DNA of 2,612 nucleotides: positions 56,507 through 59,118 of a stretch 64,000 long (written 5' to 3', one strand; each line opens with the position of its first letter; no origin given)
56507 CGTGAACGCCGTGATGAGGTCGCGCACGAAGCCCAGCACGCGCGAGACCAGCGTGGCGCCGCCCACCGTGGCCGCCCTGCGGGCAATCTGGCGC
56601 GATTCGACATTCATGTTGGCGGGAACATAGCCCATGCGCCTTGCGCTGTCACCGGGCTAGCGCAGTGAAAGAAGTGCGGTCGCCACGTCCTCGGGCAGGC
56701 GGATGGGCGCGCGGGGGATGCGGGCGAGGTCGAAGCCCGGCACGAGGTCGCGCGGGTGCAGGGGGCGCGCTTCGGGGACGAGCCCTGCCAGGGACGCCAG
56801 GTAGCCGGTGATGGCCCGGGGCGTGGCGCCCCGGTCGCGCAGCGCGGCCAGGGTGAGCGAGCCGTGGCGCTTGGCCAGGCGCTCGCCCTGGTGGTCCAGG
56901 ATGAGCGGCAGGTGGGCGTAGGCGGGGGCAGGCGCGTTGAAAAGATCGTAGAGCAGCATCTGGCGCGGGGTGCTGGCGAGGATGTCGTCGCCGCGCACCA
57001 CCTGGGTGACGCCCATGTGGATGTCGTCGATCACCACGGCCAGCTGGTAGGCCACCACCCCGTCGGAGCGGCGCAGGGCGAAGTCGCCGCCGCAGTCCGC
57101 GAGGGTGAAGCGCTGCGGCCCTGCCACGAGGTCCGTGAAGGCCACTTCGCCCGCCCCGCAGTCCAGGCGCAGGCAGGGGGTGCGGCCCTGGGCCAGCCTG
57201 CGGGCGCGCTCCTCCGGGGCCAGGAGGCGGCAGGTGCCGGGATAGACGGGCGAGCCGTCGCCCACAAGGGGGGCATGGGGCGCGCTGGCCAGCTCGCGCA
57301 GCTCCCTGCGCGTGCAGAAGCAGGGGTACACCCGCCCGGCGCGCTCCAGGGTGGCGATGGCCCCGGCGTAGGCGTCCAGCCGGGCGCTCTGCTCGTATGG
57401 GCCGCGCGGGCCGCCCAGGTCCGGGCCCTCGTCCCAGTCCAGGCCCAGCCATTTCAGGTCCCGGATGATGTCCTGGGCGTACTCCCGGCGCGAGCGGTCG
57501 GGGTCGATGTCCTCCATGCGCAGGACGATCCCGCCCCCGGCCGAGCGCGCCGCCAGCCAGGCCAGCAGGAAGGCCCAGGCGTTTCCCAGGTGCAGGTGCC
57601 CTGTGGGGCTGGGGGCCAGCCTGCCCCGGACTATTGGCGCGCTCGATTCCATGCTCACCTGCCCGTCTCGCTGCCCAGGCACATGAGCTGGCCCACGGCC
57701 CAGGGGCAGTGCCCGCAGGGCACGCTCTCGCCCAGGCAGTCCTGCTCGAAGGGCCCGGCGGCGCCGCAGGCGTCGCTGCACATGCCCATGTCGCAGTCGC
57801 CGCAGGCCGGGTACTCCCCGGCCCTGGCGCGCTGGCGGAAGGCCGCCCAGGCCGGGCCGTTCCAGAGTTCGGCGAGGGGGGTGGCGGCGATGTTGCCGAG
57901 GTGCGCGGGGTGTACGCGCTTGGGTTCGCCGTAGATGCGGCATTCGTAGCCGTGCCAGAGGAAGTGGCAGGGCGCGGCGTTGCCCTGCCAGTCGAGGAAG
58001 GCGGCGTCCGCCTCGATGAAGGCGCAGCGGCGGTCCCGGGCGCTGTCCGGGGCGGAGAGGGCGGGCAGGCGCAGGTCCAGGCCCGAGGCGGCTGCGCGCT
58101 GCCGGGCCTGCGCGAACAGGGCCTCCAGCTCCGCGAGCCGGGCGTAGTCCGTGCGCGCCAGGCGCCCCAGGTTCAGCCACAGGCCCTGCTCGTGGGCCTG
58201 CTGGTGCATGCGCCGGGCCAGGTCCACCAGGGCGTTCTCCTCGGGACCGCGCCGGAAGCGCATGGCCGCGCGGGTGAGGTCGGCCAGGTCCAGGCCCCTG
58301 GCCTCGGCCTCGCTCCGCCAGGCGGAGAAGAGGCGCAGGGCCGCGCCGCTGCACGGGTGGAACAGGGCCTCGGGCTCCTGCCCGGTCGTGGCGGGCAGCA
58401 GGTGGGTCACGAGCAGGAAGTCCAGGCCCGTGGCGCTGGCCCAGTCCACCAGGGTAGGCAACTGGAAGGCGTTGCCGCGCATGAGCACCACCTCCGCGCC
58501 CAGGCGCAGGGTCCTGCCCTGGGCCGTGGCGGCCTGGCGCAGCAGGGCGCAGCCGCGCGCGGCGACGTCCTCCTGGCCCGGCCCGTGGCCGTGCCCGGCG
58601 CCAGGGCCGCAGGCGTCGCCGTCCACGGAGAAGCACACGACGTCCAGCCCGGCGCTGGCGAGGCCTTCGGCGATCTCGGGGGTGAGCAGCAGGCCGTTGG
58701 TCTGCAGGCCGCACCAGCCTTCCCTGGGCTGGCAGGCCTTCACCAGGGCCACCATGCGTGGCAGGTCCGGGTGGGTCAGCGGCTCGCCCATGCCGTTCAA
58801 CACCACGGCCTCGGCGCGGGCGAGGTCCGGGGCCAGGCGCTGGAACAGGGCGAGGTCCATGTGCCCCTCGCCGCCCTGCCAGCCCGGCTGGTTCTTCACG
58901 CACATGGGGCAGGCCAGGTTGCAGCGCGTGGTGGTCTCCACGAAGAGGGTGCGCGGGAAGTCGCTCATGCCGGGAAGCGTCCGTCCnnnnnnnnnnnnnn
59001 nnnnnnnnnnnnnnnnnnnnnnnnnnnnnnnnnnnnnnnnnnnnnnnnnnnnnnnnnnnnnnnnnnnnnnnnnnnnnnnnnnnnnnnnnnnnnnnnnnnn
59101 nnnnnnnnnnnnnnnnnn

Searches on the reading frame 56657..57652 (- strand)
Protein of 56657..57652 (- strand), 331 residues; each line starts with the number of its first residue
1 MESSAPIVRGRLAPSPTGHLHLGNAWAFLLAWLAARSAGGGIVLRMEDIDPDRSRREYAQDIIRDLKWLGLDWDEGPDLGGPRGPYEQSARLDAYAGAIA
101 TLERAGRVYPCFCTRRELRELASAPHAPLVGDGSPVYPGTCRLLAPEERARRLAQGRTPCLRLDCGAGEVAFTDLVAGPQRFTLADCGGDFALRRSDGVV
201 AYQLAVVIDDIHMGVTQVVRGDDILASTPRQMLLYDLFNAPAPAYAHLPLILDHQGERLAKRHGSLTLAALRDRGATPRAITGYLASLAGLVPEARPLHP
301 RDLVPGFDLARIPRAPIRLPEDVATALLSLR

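Call 5: search_protein_families(library=pfam, proteins=[window:56657-57652:-], max_evalue=0.01)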
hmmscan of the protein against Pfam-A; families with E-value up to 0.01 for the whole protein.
window:56657-57652:- (331 aa): 1 family
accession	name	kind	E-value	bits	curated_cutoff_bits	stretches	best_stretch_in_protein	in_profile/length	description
PF00749.27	tRNA-synt_1c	-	2.8e-57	194.5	23.4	1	8-287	2-274/314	tRNA synthetases class I (E and Q), catalytic domain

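Call 6: search_protein_families(library=ncbifam, proteins=[window:56657-57652:-], max_evalue=0.001)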
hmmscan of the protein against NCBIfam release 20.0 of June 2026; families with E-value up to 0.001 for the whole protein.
window:56657-57652:- (331 aa): 10 families
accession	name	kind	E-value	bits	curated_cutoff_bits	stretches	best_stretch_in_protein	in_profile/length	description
NF004315.1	PRK05710.1-4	equivalog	4.6e-94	314.9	250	1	10-283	1-272/274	tRNA glutamyl-Q(34) synthetase GluQRS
TIGR03838.1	queuosine_YadB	equivalog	2.4e-86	289.5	276.7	1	9-278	2-249/272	tRNA glutamyl-Q(34) synthetase GluQRS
NF004314.0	PRK05710.1-3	equivalog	4.4e-77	259.4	256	1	6-272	5-246/297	tRNA glutamyl-Q(34) synthetase GluQRS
TIGR00464.1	gltX_bact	equivalog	1.7e-74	251.4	289.95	1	8-316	2-300/470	glutamate--tRNA ligase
NF004313.0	PRK05710.1-2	equivalog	4e-68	229.8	380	1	8-270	5-253/299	tRNA glutamyl-Q(34) synthetase GluQRS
NF004312.0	PRK05710.1-1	equivalog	1.9e-46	158.9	453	1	10-268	16-246/306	tRNA glutamyl-Q(34) synthetase GluQRS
NF003169.0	PRK04156.1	equivalog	1.2e-27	96.8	516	2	8-124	102-211/567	glutamate--tRNA ligase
TIGR00463.1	gltX_arch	equivalog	9.8e-21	73.9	401.75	1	10-122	96-199/560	glutamate--tRNA ligase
NF011291.0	PRK14703.1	equivalog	4.1e-15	55.1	681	1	8-75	32-99/769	glutamine--tRNA ligase/YqeY domain fusion protein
TIGR00440.1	glnS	equivalog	1.2e-11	44.2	425.8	1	8-121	1-106/524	glutamine--tRNA ligase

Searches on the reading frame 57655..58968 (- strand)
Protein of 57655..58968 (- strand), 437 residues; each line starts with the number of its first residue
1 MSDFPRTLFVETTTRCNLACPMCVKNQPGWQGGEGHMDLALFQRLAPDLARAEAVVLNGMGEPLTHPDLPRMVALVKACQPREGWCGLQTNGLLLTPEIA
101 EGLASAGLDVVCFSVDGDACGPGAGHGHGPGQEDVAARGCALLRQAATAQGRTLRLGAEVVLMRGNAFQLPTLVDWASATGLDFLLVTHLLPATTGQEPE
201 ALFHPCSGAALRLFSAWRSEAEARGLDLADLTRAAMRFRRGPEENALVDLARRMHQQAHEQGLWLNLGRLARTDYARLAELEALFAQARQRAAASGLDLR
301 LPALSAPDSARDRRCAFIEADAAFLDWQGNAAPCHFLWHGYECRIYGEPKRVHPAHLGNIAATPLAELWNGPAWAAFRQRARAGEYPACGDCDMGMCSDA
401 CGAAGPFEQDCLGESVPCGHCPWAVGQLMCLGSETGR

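Call 5: search_protein_families(library=pfam, proteins=[window:57655-58968:-], max_evalue=0.01)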
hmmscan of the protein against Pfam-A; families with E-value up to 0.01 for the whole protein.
window:57655-58968:- (437 aa): 2 families
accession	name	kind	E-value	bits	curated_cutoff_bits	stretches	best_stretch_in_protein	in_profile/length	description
PF04055.27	Radical_SAM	-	6.2e-13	49.7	29.5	1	10-117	1-111/166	Radical SAM superfamily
PF13186.11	SPASM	-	1.3e-10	41.9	21.5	1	315-393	1-67/67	Iron-sulfur cluster-binding domain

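Call 6: search_protein_families(library=ncbifam, proteins=[window:57655-58968:-], max_evalue=0.001)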
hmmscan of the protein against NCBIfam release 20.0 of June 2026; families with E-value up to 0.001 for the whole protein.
window:57655-58968:- (437 aa): 30 families (the best 25 are shown)
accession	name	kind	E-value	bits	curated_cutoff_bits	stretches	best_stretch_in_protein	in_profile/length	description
TIGR04311.1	rSAM_Geo_metal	subfamily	7.4e-137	456.8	400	1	4-431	1-423/423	radical SAM/SPASM family putative metalloenzyme maturase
TIGR04317.1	W_rSAM_matur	equivalog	5.2e-59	200.1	380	2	5-206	3-200/349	tungsten cofactor oxidoreductase radical SAM maturase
TIGR04051.1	rSAM_NirJ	equivalog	3.1e-13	49.4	515.45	1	13-198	9-184/354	heme d1 biosynthesis radical SAM protein NirJ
TIGR04347.1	pseudo_SAM_Halo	equivalog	2.2e-12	46.9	525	1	11-197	43-219/390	TIGR04347 family pseudo-SAM/SPASM protein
TIGR03962.1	mycofact_rSAM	equivalog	1.8e-10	40.5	265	1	5-215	11-210/339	mycofactocin radical SAM maturase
TIGR02666.1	moaA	equivalog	3.3e-10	39.5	284.05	1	10-116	14-123/336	GTP 3',8-cyclase MoaA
NF050035.1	rSAM_WgK_link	exception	5.1e-10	38.9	650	1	4-120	7-121/367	radical SAM/SPASM peptide maturase WgkB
TIGR04545.1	rSAM_ahbD_hemeb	equivalog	1.6e-09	37.7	500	1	11-197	5-182/339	heme b synthase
TIGR02109.1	PQQ_syn_pqqE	equivalog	2.1e-09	36.8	381.35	1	4-180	5-172/358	pyrroloquinoline quinone biosynthesis protein PqqE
TIGR04055.1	rSAM_NirJ2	equivalog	5.8e-09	35.9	500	1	11-118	5-108/326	putative heme d1 biosynthesis radical SAM protein NirJ2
NF045646.2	rSAM_Se_TrsS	equivalog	8.4e-09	34.5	490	1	7-117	87-197/441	radical SAM (seleno)protein TrsS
TIGR04546.1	rSAM_ahbC_deAc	equivalog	1.7e-08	33.7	650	1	11-196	44-219/390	12,18-didecarboxysiroheme deacetylase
TIGR04133.1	rSAM_w_lipo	hypoth_equivalog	3e-08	33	425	1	6-117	24-135/350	TIGR04133 family radical SAM/SPASM protein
NF041707.1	rSAM_YhhB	equivalog_domain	9.5e-08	31.3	445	1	7-119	3-126/369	cyclophane-forming radical SAM/SPASM peptide maturase YhhB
TIGR04251.1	SCM_rSAM_ScmF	equivalog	1.1e-07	31.6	400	1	7-120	5-118/353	SynChlorMet cassette radical SAM/SPASM protein ScmF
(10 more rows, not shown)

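Call 78: find_homologous_proteins(query=window:57655-58968:-, max_evalue=1e-30)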
Query window:57655-58968:- (437 aa): 109 proteins with E <= 1e-30 among 8000 candidates.
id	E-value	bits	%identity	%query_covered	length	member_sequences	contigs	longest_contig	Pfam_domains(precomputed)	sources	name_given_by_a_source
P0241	0.0e+0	1010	100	100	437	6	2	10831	PF13186.12,PF04055.28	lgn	-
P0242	1.7e-193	662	67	99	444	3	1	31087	PF13186.12,PF04055.28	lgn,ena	-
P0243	1.3e-189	649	66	99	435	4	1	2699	PF13186.12,PF04055.28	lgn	-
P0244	4.8e-189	647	67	99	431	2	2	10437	PF13186.12,PF04055.28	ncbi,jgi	-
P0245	6.7e-189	647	66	99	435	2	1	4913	PF13186.12,PF04055.28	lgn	-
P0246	9.8e-189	646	67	99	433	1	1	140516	PF13186.12,PF04055.28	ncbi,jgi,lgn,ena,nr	ncbi:MAG: radical SAM/SPASM family putative metalloenzyme maturase [Proteobacteria bacterium]|nr:rad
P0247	2.7e-187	641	65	100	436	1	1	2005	PF13186.12,PF04055.28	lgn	-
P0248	2.9e-187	641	67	99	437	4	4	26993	PF13186.12,PF04055.28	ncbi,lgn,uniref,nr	ncbi:MAG: radical SAM/SPASM family putative metalloenzyme maturase [Humidesulfovibrio sp.]|uniref:ra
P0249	2.3e-185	635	66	99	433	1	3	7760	PF13186.12,PF04055.28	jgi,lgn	-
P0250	2.6e-184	632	66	99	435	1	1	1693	PF13186.12,PF04055.28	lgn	-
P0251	5.0e-183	627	64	100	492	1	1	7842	PF13186.12,PF04055.28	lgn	-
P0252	8.2e-177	607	63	99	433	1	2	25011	PF13186.12,PF04055.28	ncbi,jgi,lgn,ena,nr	ncbi:MAG: hypothetical protein AUJ49_04385 [Desulfovibrionaceae bacterium CG1_02_65_16]|nr:MAG: hypo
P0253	1.2e-173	596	60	100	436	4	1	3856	PF13186.12,PF04055.28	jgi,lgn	jgi:putative metalloenzyme radical SAM/SPASM domain maturase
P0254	1.2e-173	596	62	99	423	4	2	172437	PF13186.12,PF04055.28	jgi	jgi:putative metalloenzyme radical SAM/SPASM domain maturase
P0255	1.7e-171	589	61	100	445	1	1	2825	PF13186.12,PF04055.28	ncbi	-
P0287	2.5e-95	338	42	98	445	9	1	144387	PF13186.12,PF04055.28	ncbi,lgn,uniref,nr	ncbi:radical SAM/SPASM domain-containing protein [Desulfocurvibacter africanus]|uniref:radical SAM/S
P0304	1.1e-91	326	40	98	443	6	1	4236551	PF13186.12,PF04055.28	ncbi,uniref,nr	ncbi:radical SAM/SPASM family putative metalloenzyme maturase [Deferrisoma camini]|uniref:radical SA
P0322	3.9e-87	311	36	99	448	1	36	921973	PF13186.12,PF04055.28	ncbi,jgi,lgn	jgi:putative metalloenzyme radical SAM/SPASM domain maturase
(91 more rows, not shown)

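Call 79: find_encoding_contigs(protein=P0287, flank=6000, max_places=1)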
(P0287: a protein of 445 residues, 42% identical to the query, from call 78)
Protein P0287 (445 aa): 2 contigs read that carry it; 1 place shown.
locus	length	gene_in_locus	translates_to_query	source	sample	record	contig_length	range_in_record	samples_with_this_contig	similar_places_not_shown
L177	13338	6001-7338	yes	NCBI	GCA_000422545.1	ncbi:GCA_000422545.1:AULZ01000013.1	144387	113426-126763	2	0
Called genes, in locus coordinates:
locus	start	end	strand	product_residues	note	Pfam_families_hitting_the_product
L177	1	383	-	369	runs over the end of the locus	PF00448:SRP54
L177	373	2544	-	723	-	PF00771:FHIPEP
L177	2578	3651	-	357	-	PF01312:Bac_export_2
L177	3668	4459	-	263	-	PF01311:Bac_export_1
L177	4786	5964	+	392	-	PF03599:CdhD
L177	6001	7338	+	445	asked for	PF04055:Radical_SAM, PF13186:SPASM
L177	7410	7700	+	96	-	PF12797:Fer4_2 (weak), PF12838:Fer4_7, PF13237:Fer4_10, PF14697:Fer4_21, PF00037:Fer4 (weak), PF12837:Fer4_6 (weak), PF13187:Fer4_9, PF00037:Fer4, +5 more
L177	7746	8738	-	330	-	PF00491:Arginase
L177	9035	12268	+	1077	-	PF25596:CPSase_L_D1, PF02786:CPSase_L_D2, PF02787:CPSase_L_D3, PF25596:CPSase_L_D1, PF02222:ATP-grasp, PF02655:ATP-grasp_3 (weak), PF02786:CPSase_L_D2, PF02142:MGS, +3 more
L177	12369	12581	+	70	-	-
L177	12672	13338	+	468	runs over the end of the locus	PF13230:GATase_4, PF13522:GATase_6, PF13537:GATase_7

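Call 80: find_encoding_contigs(protein=P0304, flank=6000, max_places=1)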
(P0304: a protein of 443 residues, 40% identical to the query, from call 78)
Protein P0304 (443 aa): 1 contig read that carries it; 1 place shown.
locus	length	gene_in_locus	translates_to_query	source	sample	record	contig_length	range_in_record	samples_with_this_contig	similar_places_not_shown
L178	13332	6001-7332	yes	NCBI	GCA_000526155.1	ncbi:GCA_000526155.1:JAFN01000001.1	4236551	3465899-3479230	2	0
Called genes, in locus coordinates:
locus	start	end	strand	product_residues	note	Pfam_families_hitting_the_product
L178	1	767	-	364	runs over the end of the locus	PF07396:Porin_O_P (weak)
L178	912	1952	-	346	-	PF01891:CbiM, PF13190:PDGLE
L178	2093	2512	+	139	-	PF01402:RHH_1, PF08753:NikR_C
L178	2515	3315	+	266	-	PF02361:CbiQ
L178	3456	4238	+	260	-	PF00005:ABC_tran, PF02463:SMC_N (faint), PF13304:AAA_21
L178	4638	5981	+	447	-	PF00155:Aminotran_1_2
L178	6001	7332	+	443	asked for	PF04055:Radical_SAM, PF13186:SPASM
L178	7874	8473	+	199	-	PF00440:TetR_N, PF17932:TetR_C_24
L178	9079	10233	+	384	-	PF02771:Acyl-CoA_dh_N, PF02770:Acyl-CoA_dh_M, PF00441:Acyl-CoA_dh_1, PF08028:Acyl-CoA_dh_2, PF22924:ACOX_C_alpha1 (faint)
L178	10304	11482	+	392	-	PF13237:Fer4_10, PF13183:Fer4_8, PF13187:Fer4_9, PF13534:Fer4_17, PF02754:CCG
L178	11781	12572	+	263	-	PF01012:ETF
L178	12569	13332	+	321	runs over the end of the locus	PF01012:ETF, PF00766:ETF_alpha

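Call 81: find_encoding_contigs(protein=P0322, flank=6000, max_places=1)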
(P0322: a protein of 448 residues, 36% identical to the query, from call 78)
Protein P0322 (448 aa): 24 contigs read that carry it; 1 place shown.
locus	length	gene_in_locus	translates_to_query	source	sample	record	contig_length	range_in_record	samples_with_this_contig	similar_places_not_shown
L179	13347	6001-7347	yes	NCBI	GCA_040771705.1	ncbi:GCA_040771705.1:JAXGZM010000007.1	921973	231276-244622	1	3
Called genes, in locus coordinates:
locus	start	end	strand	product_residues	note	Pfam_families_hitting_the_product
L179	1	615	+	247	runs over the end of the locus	PF13476:AAA_23 (weak), PF00005:ABC_tran, PF13304:AAA_21 (faint)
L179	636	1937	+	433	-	PF00501:AMP-binding, PF14535:AMP-binding_C_2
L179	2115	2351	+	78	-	-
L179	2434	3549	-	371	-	PF18911:PKD_4, PF22352:K319L-like_PKD, PF14339:DUF4394 (faint), PF21959:DUF6923 (weak)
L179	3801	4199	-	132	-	PF00011:HSP20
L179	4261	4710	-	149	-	PF00011:HSP20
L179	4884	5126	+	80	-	PF07191:Zn_ribbon_6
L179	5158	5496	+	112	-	PF01022:HTH_5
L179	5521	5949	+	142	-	PF01451:LMWPc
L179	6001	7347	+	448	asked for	PF04055:Radical_SAM, PF13186:SPASM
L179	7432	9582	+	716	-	PF00142:Fer4_NifH, PF01656:CbiA, PF02374:ArsA_ATPase, PF13614:AAA_31, PF01656:CbiA, PF02374:ArsA_ATPase, PF13614:AAA_31 (weak), PF06953:ArsD, +12 more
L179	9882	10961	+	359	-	PF01758:SBF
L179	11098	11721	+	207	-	PF14337:Abi_alpha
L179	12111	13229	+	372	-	PF02353:CMAS, PF13489:Methyltransf_23, PF08241:Methyltransf_11, PF08242:Methyltransf_12, PF13649:Methyltransf_25, PF13847:Methyltransf_31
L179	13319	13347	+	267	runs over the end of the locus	PF03618:Kinase-PPPase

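Call 83: find_encoding_contigs(protein=P0241, flank=10000, max_places=2)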
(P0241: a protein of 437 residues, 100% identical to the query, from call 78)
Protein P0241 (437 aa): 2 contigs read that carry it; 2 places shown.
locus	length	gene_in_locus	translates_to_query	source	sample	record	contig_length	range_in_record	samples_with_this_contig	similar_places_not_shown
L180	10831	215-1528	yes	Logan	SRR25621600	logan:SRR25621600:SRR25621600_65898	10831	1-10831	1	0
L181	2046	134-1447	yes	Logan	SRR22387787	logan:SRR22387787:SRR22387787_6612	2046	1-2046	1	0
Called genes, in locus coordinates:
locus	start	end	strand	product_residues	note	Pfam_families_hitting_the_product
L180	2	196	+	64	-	?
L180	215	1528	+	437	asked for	PF04055:Radical_SAM, PF13186:SPASM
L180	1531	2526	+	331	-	PF00749:tRNA-synt_1c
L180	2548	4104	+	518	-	PF03023:MurJ, PF13440:Polysacc_synt_3, PF01554:MatE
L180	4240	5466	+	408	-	PF13458:Peripla_BP_6, PF01094:ANF_receptor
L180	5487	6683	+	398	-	PF13433:Peripla_BP_5 (weak), PF13458:Peripla_BP_6, PF01094:ANF_receptor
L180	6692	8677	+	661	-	PF02743:dCache_1, PF08448:PAS_4 (faint), PF00672:HAMP, PF00989:PAS, PF13426:PAS_9 (weak), PF08447:PAS_3 (faint), PF00990:GGDEF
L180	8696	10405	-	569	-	PF13426:PAS_9, PF08447:PAS_3, PF00990:GGDEF, PF00563:EAL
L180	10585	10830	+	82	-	?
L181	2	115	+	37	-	?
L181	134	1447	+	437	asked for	PF04055:Radical_SAM, PF13186:SPASM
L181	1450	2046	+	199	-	?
